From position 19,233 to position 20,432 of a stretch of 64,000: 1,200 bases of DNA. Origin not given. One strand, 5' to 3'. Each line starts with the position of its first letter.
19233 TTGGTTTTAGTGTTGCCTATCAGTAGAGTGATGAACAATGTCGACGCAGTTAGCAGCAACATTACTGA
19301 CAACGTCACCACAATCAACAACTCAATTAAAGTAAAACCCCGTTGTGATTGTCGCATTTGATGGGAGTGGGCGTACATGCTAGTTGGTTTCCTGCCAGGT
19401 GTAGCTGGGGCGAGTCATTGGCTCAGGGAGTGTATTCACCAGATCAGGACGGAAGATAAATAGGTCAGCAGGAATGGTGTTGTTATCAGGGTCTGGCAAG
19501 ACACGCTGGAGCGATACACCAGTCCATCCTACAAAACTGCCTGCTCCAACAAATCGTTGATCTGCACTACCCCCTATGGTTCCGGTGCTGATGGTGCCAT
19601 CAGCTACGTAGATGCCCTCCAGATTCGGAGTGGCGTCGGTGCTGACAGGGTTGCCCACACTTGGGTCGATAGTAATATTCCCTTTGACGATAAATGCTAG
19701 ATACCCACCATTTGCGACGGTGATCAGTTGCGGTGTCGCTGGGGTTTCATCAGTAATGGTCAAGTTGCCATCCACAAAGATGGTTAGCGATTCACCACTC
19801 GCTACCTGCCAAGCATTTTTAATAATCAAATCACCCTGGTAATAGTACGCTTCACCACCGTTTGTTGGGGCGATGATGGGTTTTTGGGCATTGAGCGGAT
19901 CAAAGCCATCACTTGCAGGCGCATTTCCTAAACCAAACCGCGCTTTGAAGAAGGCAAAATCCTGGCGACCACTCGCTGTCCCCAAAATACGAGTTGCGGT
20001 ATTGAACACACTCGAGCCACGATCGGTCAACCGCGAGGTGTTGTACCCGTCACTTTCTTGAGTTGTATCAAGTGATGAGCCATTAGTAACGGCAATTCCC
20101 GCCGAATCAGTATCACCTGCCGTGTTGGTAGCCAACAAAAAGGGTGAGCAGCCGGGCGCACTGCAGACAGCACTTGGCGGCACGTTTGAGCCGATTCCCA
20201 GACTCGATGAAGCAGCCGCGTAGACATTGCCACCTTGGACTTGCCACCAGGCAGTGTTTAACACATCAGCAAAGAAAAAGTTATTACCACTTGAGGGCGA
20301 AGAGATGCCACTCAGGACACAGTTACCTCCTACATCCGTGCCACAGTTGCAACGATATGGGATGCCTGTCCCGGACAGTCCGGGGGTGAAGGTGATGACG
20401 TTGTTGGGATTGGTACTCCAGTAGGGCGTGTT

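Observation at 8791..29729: Secretin-less, split type IV pilus system with non-canonical embedded components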

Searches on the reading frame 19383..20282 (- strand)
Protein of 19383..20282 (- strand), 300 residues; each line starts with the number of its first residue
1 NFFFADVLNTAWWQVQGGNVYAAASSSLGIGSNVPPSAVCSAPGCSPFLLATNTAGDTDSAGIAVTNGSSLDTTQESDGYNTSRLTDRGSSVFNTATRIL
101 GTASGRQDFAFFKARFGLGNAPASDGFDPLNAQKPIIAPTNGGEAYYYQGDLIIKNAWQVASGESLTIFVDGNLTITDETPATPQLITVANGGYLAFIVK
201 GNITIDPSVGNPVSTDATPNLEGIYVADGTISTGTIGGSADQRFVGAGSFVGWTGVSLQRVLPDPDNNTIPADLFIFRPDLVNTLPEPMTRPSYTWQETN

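Call 37: find_related_loci(query=A2, collection=genome_contigs, flank=10000)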
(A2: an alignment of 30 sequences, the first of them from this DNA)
Query A2 (300 aa) in genome_contigs; peptide patterns used: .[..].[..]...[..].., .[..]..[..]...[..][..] (x = any residue, [..] = any of these).
337 stretches matched a pattern; 149 encode a relative of the query (tblastn E <= 1e-3); the best 80 are kept; 80 distinct loci.
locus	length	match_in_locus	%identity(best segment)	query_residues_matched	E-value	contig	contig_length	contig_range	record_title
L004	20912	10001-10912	43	1-300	8e-73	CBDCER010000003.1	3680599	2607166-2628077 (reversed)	MAG: Aggregatilineales bacterium isolate 40d8095f-e3e6-4e4c-932d-ac8bc0a239c2 genome assembly, contig: contig_3, whole g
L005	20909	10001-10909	43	1-300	7e-73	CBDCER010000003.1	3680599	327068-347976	MAG: Aggregatilineales bacterium isolate 40d8095f-e3e6-4e4c-932d-ac8bc0a239c2 genome assembly, contig: contig_3, whole g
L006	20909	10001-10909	44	1-300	3e-72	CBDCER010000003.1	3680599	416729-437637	MAG: Aggregatilineales bacterium isolate 40d8095f-e3e6-4e4c-932d-ac8bc0a239c2 genome assembly, contig: contig_3, whole g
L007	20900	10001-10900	42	6-300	2e-70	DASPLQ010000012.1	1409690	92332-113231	MAG TPA_asm: Vitreimonas sp. isolate SMAG_U12069 k141_91001, whole genome shotgun sequence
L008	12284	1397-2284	44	9-300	3e-70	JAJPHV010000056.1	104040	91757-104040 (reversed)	MAG: Chloroflexota bacterium isolate Centralia_MAG_208 k107_15010938, whole genome shotgun sequence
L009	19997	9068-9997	43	1-300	2e-66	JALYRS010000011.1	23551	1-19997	MAG: bacterium isolate MDV bin95 SD1455_NODE_206_length_23551_cov_1.029329, whole genome shotgun sequence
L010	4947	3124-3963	43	11-300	2e-65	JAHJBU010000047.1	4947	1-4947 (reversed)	MAG: Patescibacteria group bacterium isolate Modern_marine.mb.272 Modern_marine.mb.272_k141_1046807, whole genome shotgu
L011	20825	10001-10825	40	11-300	3e-63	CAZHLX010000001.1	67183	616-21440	MAG TPA_asm: uncultured Pseudomonadales bacterium isolate SRP167671_co2_247 genome assembly, contig: NODE_505_length_671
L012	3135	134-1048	39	1-300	7e-62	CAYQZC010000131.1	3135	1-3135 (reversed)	MAG TPA_asm: uncultured Pseudomonadales bacterium isolate SRP292972_co1_124 genome assembly, contig: NODE_12696_length_3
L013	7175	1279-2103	40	10-300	6e-62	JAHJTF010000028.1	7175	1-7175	MAG: Patescibacteria group bacterium isolate OS_PC_MetaG.mb.40 OS_PC_MetaG.mb.40_k141_538225, whole genome shotgun seque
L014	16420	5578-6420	40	1-300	3e-60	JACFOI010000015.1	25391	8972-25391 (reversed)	MAG: Patescibacteria group bacterium isolate BROCD046 NODE_1523_length_25391_cov_8.299179, whole genome shotgun sequence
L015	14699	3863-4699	40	1-300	2e-59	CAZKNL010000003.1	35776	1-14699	MAG TPA_asm: uncultured Pseudomonadales bacterium isolate SRP200132_co2_242 genome assembly, contig: NODE_908_length_357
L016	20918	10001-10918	38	6-300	2e-59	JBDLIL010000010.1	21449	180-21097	MAG: Patescibacteria group bacterium isolate MAG029 MAG029_10, whole genome shotgun sequence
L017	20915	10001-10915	39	1-299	3e-59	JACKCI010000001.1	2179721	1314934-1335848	MAG: Anaerolineales bacterium isolate HK-STAS-CHLO-43 HK-STAS-CHLO-43_1, whole genome shotgun sequence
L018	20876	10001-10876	40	1-299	6e-59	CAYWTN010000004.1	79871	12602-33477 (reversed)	MAG TPA_asm: uncultured Pseudomonadales bacterium isolate SRP344714_co1_151 genome assembly, contig: NODE_701_length_798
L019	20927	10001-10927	38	1-300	2e-58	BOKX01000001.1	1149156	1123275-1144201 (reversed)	Patescibacteria group bacterium BroJett032 DNA, sequence1, whole genome shotgun sequence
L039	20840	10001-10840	34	3-300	3e-45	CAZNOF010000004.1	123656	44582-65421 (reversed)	MAG TPA_asm: uncultured Pseudomonadales bacterium isolate SRP170004_co1_5 genome assembly, contig: NODE_148_length_12365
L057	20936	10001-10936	36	6-300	7e-41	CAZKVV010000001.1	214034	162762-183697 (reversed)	MAG TPA_asm: uncultured Pseudomonadales bacterium isolate SRP286056_co2_531 genome assembly, contig: NODE_39_length_2140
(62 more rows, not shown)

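Call 38: search_protein_families(library=pfam, alignment_id=A2, max_evalue=0.01)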
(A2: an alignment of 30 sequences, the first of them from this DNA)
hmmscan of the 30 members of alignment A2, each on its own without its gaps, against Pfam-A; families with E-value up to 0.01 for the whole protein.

A. member 1, seq(300 aa): 1 family
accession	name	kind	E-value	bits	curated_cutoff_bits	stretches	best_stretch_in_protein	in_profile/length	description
PF23981.1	DUF7305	-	0.00061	20.2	27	1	145-246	50-142/185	Domain of unknown function (DUF7305)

B. families by the number of members that match (of 30 scanned): 1 family
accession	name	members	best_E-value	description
PF23981.1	DUF7305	14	4.3e-07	Domain of unknown function (DUF7305)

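Call 47: predict_structure(alignment_id=A2)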
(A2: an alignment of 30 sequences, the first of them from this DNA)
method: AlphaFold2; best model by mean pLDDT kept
length: 300 residues; sequences in the alignment: 30
mean_pLDDT: 84.9   pTM: 0.86
mean pLDDT of the five models: 84.9, 81.4, 80.0, 76.5, 71.4
residues with pLDDT >= 90: 145; 70-90: 113; 50-70: 24; < 50: 18
segments of 3 or more residues with pLDDT < 50: 97-103, 293-300
pLDDT, mean of each block of 10 residues (from residue 1): 51 88 81 85 83 88 84 76 83 54 67 91 95 96 92 97 97 94 90 97 96 93 96 85 94 87 86 93 87 40
secondary structure, 60 per line:
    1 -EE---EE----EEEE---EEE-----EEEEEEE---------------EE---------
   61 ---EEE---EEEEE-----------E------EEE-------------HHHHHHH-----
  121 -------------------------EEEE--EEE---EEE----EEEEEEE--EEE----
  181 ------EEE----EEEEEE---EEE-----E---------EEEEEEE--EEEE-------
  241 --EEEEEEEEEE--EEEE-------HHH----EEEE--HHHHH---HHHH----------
elements in order: E13-16 E20-22 E28-34 E64-66 E70-74 E93-95 H109-115 E146-149 E152-154 E158-160 E165-171 E174-176 E187-189 E194-199 E203-205 E221-227 E230-233 E243-252 E255-258 E273-276 H279-283 H287-290

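Call 81: search_protein_families(library=pfam, proteins=[L009:3155-4309:-, L019:3670-4725:-, L016:3895-4836:-, L057:2960-4003:-, L039:4214-5272:-], max_evalue=0.01)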
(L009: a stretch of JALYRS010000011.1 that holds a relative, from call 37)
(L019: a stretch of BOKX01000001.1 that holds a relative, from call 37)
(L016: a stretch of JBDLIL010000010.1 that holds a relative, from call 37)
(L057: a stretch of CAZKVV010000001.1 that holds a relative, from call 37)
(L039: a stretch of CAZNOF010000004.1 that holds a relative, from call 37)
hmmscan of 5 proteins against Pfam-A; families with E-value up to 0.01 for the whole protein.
L009:3155-4309:- (384 aa): 4 families
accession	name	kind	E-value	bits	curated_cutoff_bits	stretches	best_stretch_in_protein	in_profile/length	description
PF13649.12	Methyltransf_25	-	8e-06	26.9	27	0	232-276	46-88/97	Methyltransferase domain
PF08241.18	Methyltransf_11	-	2.3e-05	25.4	21.2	0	231-287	43-93/95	Methyltransferase domain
PF08242.18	Methyltransf_12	-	0.0023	19.1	30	0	108-151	3-48/98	Methyltransferase domain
PF13847.12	Methyltransf_31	-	0.0025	18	27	0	234-265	54-87/145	Methyltransferase domain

L019:3670-4725:- (351 aa): 2 families
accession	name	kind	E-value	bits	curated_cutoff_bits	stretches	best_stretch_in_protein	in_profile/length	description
PF08241.18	Methyltransf_11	-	0.00027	21.9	21.2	0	192-258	28-95/95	Methyltransferase domain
PF13649.12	Methyltransf_25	-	0.00039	21.5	27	0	201-254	44-97/97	Methyltransferase domain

L016:3895-4836:- (313 aa): 2 families
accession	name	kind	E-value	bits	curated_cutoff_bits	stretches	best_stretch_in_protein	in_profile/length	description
PF08241.18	Methyltransf_11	-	0.00013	23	21.2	1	120-203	1-88/95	Methyltransferase domain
PF13649.12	Methyltransf_25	-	0.002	19.2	27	0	119-203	1-94/97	Methyltransferase domain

L057:2960-4003:- (347 aa): 0 families

L039:4214-5272:- (352 aa): 5 families
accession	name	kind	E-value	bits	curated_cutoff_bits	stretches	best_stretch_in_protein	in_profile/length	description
PF08241.18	Methyltransf_11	-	8.2e-12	46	21.2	1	199-261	32-95/95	Methyltransferase domain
PF13649.12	Methyltransf_25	-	9.3e-10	39.5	27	1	205-256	46-96/97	Methyltransferase domain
PF08242.18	Methyltransf_12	-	4.6e-05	24.5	30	0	99-148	7-54/98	Methyltransferase domain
PF01209.24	Ubie_methyltran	-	8.9e-05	22.4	20.1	0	53-143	13-101/233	ubiE/COQ5 methyltransferase family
PF13847.12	Methyltransf_31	-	0.00046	20.3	27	0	203-262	51-110/145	Methyltransferase domain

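Call 86: search_solved_structures(query=A2, max_evalue=10, show_alignments=2)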
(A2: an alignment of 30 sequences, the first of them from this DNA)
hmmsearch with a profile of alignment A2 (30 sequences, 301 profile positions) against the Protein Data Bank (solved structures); distinct sequences matched with E-value up to 10: 1.
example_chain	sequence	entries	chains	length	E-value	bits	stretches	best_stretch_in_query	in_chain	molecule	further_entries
5jm0_A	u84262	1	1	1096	0.046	16.1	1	11-119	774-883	Alpha-mannosidase,Alpha-mannosidase,Alpha-mannosidase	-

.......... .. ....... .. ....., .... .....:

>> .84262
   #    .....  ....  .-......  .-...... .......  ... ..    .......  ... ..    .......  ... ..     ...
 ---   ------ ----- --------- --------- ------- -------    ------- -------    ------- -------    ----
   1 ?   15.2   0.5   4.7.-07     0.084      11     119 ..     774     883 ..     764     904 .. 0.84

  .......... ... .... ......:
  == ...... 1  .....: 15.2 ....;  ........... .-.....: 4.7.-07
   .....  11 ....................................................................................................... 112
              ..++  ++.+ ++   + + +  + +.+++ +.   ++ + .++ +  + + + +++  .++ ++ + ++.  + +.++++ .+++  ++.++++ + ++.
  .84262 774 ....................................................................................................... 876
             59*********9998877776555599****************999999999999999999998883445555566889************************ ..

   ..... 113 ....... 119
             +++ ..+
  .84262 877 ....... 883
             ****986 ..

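Call 98: fold_search(model_id=the predicted structure, library=pdb)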
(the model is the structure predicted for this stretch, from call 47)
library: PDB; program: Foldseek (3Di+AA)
matches with E <= 10: 67; with E <= 0.001: 0
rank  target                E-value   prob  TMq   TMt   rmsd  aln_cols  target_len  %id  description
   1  6bg8_A                1.7e-02  0.97  0.34  0.40  10.0       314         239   10  Shewanella frigidimarina ice-binding protein_1 DUF3494 Domain (released 2018-03-07)
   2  4nu2                  2.8e-02  0.89  0.29  0.38  11.2       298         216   10  Crystal structure of an ice-binding protein (FfIBP) from the Antarctic bacterium, Flavobacterium frigoris PS1 (released 2014-04-16)
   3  4nu3_A                7.5e-02  0.66  0.29  0.36  11.9       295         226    8  Crystal structure of mFfIBP, a capping head region swapped mutant of ice-binding protein (released 2014-04-16)
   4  7dc5_A                7.9e-02  0.72  0.30  0.38  11.7       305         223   11  Crystal structure of fungal antifreeze protein with intermediate activity (released 2021-10-27)
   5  6qvi_A                7.9e-02  0.51  0.32  0.21  13.1       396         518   10  Crystal structure of competence-associated pilin ComZ from Thermus thermophilus (released 2019-05-29)
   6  8x1l                  8.3e-02  0.98  0.41  0.54   8.7       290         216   13  Crystal structure of S96C/L132C mutant of FfIBP (released 2024-11-13)
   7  5b5h                  9.1e-02  0.72  0.30  0.38  12.2       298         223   12  Hydrophobic ice-binding site confer hyperactivity on antifreeze protein from a snow mold fungus (released 2016-09-28)
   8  4nu3_B                1.1e-01  0.91  0.36  0.46  10.6       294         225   12  Crystal structure of mFfIBP, a capping head region swapped mutant of ice-binding protein (released 2014-04-16)
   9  3uyu_B                1.3e-01  0.60  0.30  0.37  11.8       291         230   12  Structural basis for the antifreeze activity of an ice-binding protein (LeIBP) from Arctic yeast (released 2012-02-15)
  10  7ehk                  1.6e-01  0.94  0.40  0.53   8.5       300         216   10  Crystal structure of C107S mutant of FfIBP (released 2022-03-02)
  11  5uyt_B                1.6e-01  0.60  0.30  0.23  10.4       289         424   10  Crystal structure of ice binding protein from an Antarctic bacterium Flavobacteriaceae (released 2017-10-25)
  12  8x0z                  1.9e-01  0.54  0.30  0.39  11.0       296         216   13  Crystal structure of A101C/A120C mutant of FfIBP (released 2024-11-13)
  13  8x1o                  1.9e-01  0.41  0.27  0.35  12.0       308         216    9  Crystal structure of M249C/N270C mutant of FfIBP (released 2024-11-13)
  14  8x1p                  2.0e-01  0.35  0.26  0.33  12.0       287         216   12  Crystal structure of G160C/S176C mutant of FfIBP (released 2024-11-13)
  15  7bwx_A                2.2e-01  0.41  0.25  0.35  11.9       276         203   12  Crystal structure of ice-binding protein from an Antarctic ascomycete, Antarctomyces psychrotrophicus. (released 2020-05-27)
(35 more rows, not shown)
